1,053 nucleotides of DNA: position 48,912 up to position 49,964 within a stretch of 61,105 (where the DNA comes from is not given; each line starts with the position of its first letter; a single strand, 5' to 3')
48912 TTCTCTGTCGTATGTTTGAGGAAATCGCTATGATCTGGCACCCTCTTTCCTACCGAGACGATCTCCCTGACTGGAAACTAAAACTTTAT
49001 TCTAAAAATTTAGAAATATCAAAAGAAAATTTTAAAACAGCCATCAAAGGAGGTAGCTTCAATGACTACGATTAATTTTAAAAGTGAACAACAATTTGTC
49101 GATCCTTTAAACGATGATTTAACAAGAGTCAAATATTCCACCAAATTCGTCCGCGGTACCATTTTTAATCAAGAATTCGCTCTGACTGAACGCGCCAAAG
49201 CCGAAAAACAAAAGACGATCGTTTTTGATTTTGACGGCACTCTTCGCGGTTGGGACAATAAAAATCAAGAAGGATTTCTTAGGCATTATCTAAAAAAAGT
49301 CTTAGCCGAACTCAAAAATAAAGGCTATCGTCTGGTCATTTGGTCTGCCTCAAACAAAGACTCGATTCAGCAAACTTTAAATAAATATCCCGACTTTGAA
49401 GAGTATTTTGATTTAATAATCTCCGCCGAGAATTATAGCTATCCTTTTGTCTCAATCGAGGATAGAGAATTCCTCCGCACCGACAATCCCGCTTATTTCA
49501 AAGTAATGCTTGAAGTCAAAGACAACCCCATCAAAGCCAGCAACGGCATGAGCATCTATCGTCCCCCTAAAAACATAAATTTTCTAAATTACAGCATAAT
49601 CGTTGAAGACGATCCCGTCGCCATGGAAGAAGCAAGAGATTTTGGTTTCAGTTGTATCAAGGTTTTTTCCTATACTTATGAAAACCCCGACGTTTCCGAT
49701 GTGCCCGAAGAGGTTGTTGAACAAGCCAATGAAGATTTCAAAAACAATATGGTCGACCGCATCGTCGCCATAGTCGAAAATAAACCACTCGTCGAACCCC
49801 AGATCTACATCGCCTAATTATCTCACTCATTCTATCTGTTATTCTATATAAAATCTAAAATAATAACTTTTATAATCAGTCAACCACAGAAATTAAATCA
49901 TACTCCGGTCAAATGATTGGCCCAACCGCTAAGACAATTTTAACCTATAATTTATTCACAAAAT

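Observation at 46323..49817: Tandemly duplicated, translationally coupled kinase + FCP1/NIF-type phosphatase modules (K1-P1-K2-P2)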

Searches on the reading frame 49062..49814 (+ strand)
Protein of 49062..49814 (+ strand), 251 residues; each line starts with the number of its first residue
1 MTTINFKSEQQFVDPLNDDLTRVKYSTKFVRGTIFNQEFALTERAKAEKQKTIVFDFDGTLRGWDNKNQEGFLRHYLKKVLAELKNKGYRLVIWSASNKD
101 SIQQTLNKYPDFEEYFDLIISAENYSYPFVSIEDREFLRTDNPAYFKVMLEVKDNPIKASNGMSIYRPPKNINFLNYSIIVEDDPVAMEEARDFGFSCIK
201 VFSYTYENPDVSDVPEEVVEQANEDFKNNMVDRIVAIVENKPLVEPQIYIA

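Call 3: search_protein_families(library=pfam, proteins=[window:49062-49814:+], max_evalue=1)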
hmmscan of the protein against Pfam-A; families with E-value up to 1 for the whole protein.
window:49062-49814:+ (251 aa): 10 families
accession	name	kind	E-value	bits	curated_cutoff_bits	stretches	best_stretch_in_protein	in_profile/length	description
PF05152.18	DUF705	-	7.3e-08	32.7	20.4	1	45-181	129-259/304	Protein of unknown function (DUF705)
PF13419.12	HAD_2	-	2.1e-06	28.4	23.8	1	77-125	84-131/178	Haloacid dehalogenase-like hydrolase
PF00702.32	Hydrolase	-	4.3e-06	27.7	26.4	1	70-123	96-148/191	haloacid dehalogenase-like hydrolase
PF03031.24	NIF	-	0.00012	22.2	21.8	1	51-124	1-89/160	NLI interacting factor-like phosphatase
PF08282.18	Hydrolase_3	-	0.0031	17.7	20.9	1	53-109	1-52/255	haloacid dehalogenase-like hydrolase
PF12710.13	HAD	-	0.0097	16.8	27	0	73-114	86-126/189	haloacid dehalogenase-like hydrolase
PF00875.24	DNA_photolyase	-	0.041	14.3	26.6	1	40-108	16-86/164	DNA photolyase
PF02358.22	Trehalose_PPase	-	0.07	12.7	27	1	55-111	2-58/235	Trehalose-phosphatase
PF04722.18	Ssu72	-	0.096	12.7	25.3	1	100-163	84-147/189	Ssu72-like protein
PF04166.17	PdxA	-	0.22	11.3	27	1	49-149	39-138/286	Pyridoxal phosphate biosynthetic protein PdxA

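Call 4: search_protein_families(library=ncbifam, proteins=[window:49062-49814:+], max_evalue=1)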
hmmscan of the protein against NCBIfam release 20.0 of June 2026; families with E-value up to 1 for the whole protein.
window:49062-49814:+ (251 aa): 21 families
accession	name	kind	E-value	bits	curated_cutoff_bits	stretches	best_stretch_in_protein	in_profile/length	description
TIGR01684.1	viral_ppase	hypoth_equivalog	4.7e-11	42.5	134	1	46-183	122-258/301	viral phosphatase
TIGR01681.1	HAD-SF-IIIC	subfamily_domain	5.8e-09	36.9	35.75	1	51-133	1-91/132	HAD-IIIC family phosphatase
NF011071.0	PRK14501.1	equivalog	4e-06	25.4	634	1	39-109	482-553/729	bifunctional alpha,alpha-trehalose-phosphate synthase (UDP-forming)/trehalose-phosphatase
TIGR01662.1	HAD-SF-IIIA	subfamily_domain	5.2e-06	26.6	44.6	1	51-117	1-68/141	HAD-IIIA family hydrolase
NF009804.0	PRK13288.1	equivalog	0.00019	21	218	1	77-124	87-133/215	pyrophosphatase PpaX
NF045966.1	YcsE_rel_Pase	equivalog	0.0002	20.9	220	1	50-112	2-60/265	YcsE-related riboflavin metabolism phosphatase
TIGR01428.1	HAD_type_II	equivalog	0.00084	19.4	125.4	1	79-125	98-143/197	haloacid dehalogenase type II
NF009695.0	PRK13222.1-2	equivalog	0.0011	18.5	225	1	77-123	99-144/226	phosphoglycolate phosphatase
TIGR00099.1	Cof-subfamily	subfamily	0.0013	18.4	137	1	53-105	2-49/256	Cof-type HAD-IIB family hydrolase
TIGR02253.1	CTE7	subfamily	0.002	18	169.75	1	77-124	99-145/221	TIGR02253 family HAD-type hydrolase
TIGR01668.1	YqeG_hyp_ppase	hypoth_equivalog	0.002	17.7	89.1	1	45-102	20-73/170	YqeG family HAD IIIA-type phosphatase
NF053689.1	BamJ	equivalog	0.0025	18.1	100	1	9-65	88-142/184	BamJ family beta-barrel-assembly machinery protein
TIGR01489.1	DKMTPPase-SF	subfamily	0.0038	17.3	81.55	0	52-67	3-18/188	MtnX-like HAD-IB family phosphatase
NF006991.0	PRK09456.1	equivalog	0.0049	16.6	295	1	26-120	44-132/199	glucose-1-phosphatase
TIGR01488.1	HAD-SF-IB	subfamily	0.0055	16.7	45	1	73-109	74-110/177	HAD-IB family phosphatase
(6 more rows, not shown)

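Call 12: search_solved_structures(query=window:49062-49814:+, max_evalue=1, show_alignments=2)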
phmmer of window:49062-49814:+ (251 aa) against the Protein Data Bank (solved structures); distinct sequences matched with E-value up to 1: 15.
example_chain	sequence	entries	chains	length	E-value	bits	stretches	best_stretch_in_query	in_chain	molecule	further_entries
3kd3_A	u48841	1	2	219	0.0036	20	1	44-104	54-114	Phosphoserine phosphohydrolase-like protein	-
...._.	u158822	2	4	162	0.068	15.8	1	43-90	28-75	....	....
2iye_A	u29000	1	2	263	0.088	15.5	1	44-119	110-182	COPPER-TRANSPORTING ATPASE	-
3p3k_A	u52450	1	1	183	0.1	15.2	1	45-121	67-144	Translationally-controlled tumor protein homolog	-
2yj3_A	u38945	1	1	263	0.11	15.2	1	44-119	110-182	COPPER-TRANSPORTING ATPASE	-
2yj4_A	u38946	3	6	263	0.11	15.1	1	44-119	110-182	COPPER-TRANSPORTING ATPASE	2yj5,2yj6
1txj_A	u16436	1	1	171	0.17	14.5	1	45-120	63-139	translationally controlled tumour-associated protein (TCTP) from Plasmodium knowlesi, PKN_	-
7jtu_A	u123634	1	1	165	0.32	13.7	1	43-90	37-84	SsdA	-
2zg6_A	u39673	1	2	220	0.47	13.1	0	62-120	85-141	Putative uncharacterized protein ST2620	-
4dil_A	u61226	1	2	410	0.49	13.1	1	69-128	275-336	FLAVOPROTEIN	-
4dik_A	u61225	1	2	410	0.49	13.1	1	69-128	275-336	FLAVOPROTEIN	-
1vme_A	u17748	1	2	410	0.49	13.1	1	69-128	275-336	Flavoprotein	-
5v8s_A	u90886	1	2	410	0.49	13.1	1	69-128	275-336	Flavoprotein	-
3i4u_A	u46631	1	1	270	0.56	12.8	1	86-166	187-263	ATP-dependent RNA helicase DHX8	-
3bb7_A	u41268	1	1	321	0.68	12.6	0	118-170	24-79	interpain A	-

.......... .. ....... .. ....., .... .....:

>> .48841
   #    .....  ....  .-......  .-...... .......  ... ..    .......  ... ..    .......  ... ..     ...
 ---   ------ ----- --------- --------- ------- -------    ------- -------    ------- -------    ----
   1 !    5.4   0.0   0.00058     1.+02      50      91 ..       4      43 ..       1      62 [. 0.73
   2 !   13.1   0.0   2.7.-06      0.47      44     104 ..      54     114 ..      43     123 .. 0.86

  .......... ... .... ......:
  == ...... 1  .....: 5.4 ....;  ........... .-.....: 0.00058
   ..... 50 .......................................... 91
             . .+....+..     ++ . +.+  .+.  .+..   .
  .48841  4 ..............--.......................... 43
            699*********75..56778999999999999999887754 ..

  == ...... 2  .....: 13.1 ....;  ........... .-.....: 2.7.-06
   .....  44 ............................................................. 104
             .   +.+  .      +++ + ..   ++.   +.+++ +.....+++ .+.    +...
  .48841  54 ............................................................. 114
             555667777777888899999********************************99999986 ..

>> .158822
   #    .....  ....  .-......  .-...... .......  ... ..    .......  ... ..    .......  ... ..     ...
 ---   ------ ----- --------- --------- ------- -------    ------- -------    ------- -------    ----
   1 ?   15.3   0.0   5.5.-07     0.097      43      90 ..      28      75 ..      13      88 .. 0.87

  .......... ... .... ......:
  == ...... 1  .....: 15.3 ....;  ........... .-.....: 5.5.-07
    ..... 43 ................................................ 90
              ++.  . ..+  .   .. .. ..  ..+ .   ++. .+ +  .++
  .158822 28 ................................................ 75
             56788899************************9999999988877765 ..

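Call 14: find_homologous_proteins(query=window:49062-49814:+, max_evalue=0.001)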
Query window:49062-49814:+ (251 aa): 8 proteins with E <= 0.001 among 340 candidates.
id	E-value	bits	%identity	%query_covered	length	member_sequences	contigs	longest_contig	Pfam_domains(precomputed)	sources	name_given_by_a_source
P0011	1.7e-159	547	98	100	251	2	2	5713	PF13419.13,PF05152.19,PF00702.33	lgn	-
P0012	5.2e-73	263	51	96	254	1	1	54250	PF05152.19,PF03031.25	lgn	-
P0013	1.1e-70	256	51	95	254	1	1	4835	PF05152.19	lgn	-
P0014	5.0e-70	254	48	98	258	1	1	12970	PF03031.25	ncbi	-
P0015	3.4e-67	244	45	100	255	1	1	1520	PF05152.19,PF03031.25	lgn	-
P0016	1.5e-66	242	43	99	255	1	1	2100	PF05152.19,PF03031.25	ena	-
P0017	9.6e-64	233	44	98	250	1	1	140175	PF05152.19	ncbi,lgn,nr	ncbi:MAG: HAD-IIIC family phosphatase [bacterium]|nr:HAD-IIIC family phosphatase [bacterium]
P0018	4.5e-54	201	41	96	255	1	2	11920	PF13419.13,PF05152.19,PF03031.25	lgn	-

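Call 15: find_encoding_contigs(protein=P0017, flank=10000, max_places=3)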
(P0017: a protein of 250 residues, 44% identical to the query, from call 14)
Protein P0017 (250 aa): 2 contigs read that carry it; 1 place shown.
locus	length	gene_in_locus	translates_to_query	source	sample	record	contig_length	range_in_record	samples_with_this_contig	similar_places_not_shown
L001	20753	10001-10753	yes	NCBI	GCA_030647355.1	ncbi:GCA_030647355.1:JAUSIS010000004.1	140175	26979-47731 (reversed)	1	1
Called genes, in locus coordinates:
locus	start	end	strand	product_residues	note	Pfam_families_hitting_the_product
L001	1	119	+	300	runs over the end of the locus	PF01757:Acyl_transf_3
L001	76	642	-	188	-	PF01330:RuvA_N, PF00633:HHH (faint), PF14520:HHH_5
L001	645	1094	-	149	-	-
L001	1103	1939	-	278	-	PF00480:ROK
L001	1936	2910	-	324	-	PF04041:Glyco_hydro_130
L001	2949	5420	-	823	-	PF06165:GH94_b-supersand, PF17167:Glyco_hydro_94, PF06202:GDE_C (faint)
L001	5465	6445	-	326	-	PF01408:GFO_IDH_MocA, PF22725:GFO_IDH_MocA_C3, PF02894:GFO_IDH_MocA_C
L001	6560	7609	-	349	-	-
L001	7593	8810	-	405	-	PF13439:Glyco_transf_4, PF00534:Glycos_transf_1, PF13692:Glyco_trans_1_4, PF13524:Glyco_trans_1_2 (faint)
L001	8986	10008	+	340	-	PF01636:APH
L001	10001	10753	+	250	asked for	PF05152:DUF705 (weak)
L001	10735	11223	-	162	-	PF02075:RuvC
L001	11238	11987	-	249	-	PF20772:TACO1_YebC_N, PF01709:Transcrip_reg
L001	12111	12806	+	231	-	PF00702:Hydrolase, PF13419:HAD_2, PF13242:Hydrolase_like (weak)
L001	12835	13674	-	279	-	PF00753:Lactamase_B, PF12706:Lactamase_B_2 (weak)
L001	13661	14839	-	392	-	PF03772:Competence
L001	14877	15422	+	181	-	PF01025:GrpE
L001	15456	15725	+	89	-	-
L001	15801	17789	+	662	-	PF00012:HSP70, PF06723:MreB_Mbl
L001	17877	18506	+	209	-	PF00226:DnaJ, PF01556:DnaJ_C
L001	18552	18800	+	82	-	-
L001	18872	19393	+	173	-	-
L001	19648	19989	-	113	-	-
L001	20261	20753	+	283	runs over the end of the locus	-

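Call 16: find_encoding_contigs(protein=P0012, flank=10000, max_places=3)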
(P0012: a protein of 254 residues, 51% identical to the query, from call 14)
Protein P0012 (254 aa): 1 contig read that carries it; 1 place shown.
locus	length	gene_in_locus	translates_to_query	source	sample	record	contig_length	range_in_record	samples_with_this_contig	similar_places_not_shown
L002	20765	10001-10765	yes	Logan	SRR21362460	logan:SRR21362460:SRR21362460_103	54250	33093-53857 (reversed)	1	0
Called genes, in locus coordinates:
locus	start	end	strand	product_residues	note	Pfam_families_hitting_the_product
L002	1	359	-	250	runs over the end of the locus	?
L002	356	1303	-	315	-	PF04041:Glyco_hydro_130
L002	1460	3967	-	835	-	PF06165:GH94_b-supersand, PF17167:Glyco_hydro_94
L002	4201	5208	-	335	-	-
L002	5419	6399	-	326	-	PF01408:GFO_IDH_MocA, PF22725:GFO_IDH_MocA_C3, PF02894:GFO_IDH_MocA_C (faint)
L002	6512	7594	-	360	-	-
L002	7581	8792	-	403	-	PF13439:Glyco_transf_4, PF00534:Glycos_transf_1, PF13692:Glyco_trans_1_4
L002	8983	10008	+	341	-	PF01636:APH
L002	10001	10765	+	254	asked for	PF05152:DUF705 (weak), PF03031:NIF (weak)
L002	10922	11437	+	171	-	-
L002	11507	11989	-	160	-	PF02075:RuvC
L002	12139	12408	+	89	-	-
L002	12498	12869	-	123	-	-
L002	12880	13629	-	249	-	PF20772:TACO1_YebC_N, PF01709:Transcrip_reg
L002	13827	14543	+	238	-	PF00702:Hydrolase, PF13419:HAD_2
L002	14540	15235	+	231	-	PF00702:Hydrolase, PF13419:HAD_2, PF13242:Hydrolase_like (weak)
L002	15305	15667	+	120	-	-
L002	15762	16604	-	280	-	PF00753:Lactamase_B, PF12706:Lactamase_B_2 (faint)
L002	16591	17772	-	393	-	PF03772:Competence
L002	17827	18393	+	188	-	PF01025:GrpE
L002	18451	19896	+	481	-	PF07963:N_methyl, PF00041:fn3 (faint)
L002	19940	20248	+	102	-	-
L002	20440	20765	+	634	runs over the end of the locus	PF00012:HSP70, PF06723:MreB_Mbl, PF02782:FGGY_C (weak)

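Call 17: find_encoding_contigs(protein=P0014, flank=10000, max_places=3)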
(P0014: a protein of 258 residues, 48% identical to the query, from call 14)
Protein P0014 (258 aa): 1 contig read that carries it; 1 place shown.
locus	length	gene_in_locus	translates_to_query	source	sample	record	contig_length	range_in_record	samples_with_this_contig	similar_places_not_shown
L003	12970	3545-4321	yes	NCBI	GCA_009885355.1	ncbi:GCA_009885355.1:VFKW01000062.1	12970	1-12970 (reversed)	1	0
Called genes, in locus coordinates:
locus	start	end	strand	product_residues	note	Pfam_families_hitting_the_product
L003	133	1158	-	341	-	PF06662:C5-epim_C (faint)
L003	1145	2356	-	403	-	PF13439:Glyco_transf_4, PF00534:Glycos_transf_1, PF13692:Glyco_trans_1_4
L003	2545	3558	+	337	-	PF01636:APH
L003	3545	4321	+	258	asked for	PF03031:NIF (faint)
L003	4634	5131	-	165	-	PF02075:RuvC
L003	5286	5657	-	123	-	-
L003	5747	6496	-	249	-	PF20772:TACO1_YebC_N, PF01709:Transcrip_reg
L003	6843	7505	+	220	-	-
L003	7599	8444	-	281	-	PF00753:Lactamase_B, PF12706:Lactamase_B_2 (weak)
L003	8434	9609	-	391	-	PF03772:Competence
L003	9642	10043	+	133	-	-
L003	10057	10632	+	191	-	PF01025:GrpE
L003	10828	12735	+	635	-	PF00012:HSP70, PF06723:MreB_Mbl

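Call 18: find_encoding_contigs(protein=P0011, flank=10000, max_places=4)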
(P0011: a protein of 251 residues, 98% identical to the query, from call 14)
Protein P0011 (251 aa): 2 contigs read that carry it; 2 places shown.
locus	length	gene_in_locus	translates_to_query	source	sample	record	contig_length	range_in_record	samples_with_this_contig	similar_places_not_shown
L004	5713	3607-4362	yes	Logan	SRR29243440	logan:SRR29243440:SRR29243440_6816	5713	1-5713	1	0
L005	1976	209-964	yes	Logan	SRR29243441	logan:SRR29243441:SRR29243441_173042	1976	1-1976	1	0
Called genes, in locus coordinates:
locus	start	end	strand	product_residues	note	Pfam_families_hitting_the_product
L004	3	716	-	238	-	?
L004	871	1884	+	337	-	PF01636:APH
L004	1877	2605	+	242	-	-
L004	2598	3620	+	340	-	PF01636:APH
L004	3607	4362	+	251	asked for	PF05152:DUF705, PF00702:Hydrolase (faint), PF13419:HAD_2 (faint)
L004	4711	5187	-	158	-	PF02075:RuvC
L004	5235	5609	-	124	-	-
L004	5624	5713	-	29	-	?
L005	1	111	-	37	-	?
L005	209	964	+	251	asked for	PF05152:DUF705, PF00702:Hydrolase (faint), PF13419:HAD_2 (faint)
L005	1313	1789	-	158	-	PF02075:RuvC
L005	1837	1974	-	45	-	?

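Call 19: find_encoding_contigs(protein=P0018, flank=10000, max_places=3)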
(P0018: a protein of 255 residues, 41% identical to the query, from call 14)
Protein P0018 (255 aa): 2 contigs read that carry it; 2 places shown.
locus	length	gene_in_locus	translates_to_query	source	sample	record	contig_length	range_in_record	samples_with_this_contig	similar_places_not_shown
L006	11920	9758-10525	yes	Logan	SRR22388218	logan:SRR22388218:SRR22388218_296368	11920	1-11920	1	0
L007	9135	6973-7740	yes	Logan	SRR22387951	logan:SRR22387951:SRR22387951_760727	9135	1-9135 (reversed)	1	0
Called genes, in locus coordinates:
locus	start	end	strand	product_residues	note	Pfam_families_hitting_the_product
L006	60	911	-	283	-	PF00480:ROK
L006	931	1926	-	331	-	PF04041:Glyco_hydro_130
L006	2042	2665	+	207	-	-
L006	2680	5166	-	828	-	PF06165:GH94_b-supersand, PF17167:Glyco_hydro_94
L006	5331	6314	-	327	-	PF01408:GFO_IDH_MocA, PF22725:GFO_IDH_MocA_C3, PF02894:GFO_IDH_MocA_C (weak)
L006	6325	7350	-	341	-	-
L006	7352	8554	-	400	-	PF13439:Glyco_transf_4, PF00534:Glycos_transf_1, PF13692:Glyco_trans_1_4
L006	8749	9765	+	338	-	PF01636:APH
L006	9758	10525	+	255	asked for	PF13419:HAD_2 (weak), PF05152:DUF705 (weak), PF03031:NIF (weak)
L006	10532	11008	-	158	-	PF02075:RuvC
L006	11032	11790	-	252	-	PF20772:TACO1_YebC_N, PF01709:Transcrip_reg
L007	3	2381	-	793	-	?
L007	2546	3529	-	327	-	PF01408:GFO_IDH_MocA, PF22725:GFO_IDH_MocA_C3, PF02894:GFO_IDH_MocA_C (weak)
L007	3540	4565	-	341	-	-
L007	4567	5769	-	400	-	PF13439:Glyco_transf_4, PF00534:Glycos_transf_1, PF13692:Glyco_trans_1_4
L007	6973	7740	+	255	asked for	PF13419:HAD_2 (weak), PF05152:DUF705 (weak), PF03031:NIF (weak)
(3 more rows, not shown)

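Call 20: find_encoding_contigs(protein=P0013, flank=10000, max_places=3)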
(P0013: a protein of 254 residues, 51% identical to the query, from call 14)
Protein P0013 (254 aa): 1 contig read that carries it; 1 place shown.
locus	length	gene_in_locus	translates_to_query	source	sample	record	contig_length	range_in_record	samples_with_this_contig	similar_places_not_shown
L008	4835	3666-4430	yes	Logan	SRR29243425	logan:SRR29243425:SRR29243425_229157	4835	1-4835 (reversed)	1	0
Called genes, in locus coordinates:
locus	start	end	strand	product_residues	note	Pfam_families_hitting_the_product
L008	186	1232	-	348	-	-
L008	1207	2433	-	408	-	PF13439:Glyco_transf_4, PF00534:Glycos_transf_1, PF13692:Glyco_trans_1_4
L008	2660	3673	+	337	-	PF01636:APH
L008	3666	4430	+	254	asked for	PF05152:DUF705 (weak)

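Call 29: search_protein_families(library=padloc, proteins=[window:49062-49814:+], max_evalue=0.1)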
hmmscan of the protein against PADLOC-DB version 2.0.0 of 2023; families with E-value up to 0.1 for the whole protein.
window:49062-49814:+ (251 aa): 1 family
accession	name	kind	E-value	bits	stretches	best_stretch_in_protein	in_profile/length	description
PDLC01449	Cas1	-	0.0025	15.1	1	18-64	94-131/285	"CAS-I,CAS-II,CAS-III,CAS-IV,CAS-V,CAS-VI; acquisition_1"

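Call 30: search_protein_families(library=phrogs, proteins=[window:49062-49814:+], max_evalue=0.1)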
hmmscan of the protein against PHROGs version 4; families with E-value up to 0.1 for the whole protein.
window:49062-49814:+ (251 aa): 6 families
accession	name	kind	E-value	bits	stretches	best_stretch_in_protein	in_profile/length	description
phrog_1238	-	moron, auxiliary metabolic gene and host takeover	2.6e-09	37.9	1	41-113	13-87/155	phosphoheptose isomerase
phrog_8468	-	other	2.1e-06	28.7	1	77-127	98-147/221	HAD-superfamily hydrolase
phrog_29467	-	unknown function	0.0027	18.7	1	77-126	60-108/178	-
phrog_415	-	other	0.0069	17.1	0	41-204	12-167/218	polynucleotide kinase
phrog_4901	-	other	0.023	15.1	1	50-108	3-57/273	hydrolase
phrog_4256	-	unknown function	0.09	13.6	0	47-108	8-60/141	-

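Call 31: find_related_loci(query=A3, collection=genome_contigs, flank=6000)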
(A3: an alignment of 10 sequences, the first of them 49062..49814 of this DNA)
Query A3 (251 aa) in genome_contigs; peptide patterns used: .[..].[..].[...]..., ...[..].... (x = any residue, [..] = any of these).
45 stretches matched a pattern; 2 encode a relative of the query (tblastn E <= 1e-3); 2 distinct loci.
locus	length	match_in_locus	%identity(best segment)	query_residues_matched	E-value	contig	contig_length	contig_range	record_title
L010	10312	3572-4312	48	6-251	7e-77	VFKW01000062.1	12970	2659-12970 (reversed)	MAG: Candidatus Berkelbacteria bacterium isolate Bin_65_7 c_000002850763, whole genome shotgun sequence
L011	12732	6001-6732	44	5-250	1e-70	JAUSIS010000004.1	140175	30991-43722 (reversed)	MAG: bacterium isolate E14_metabat.bin.267 E14_k141_253636, whole genome shotgun sequence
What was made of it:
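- Tried and rejected: The scan of 185,579 species genomes found two loci (call 31).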
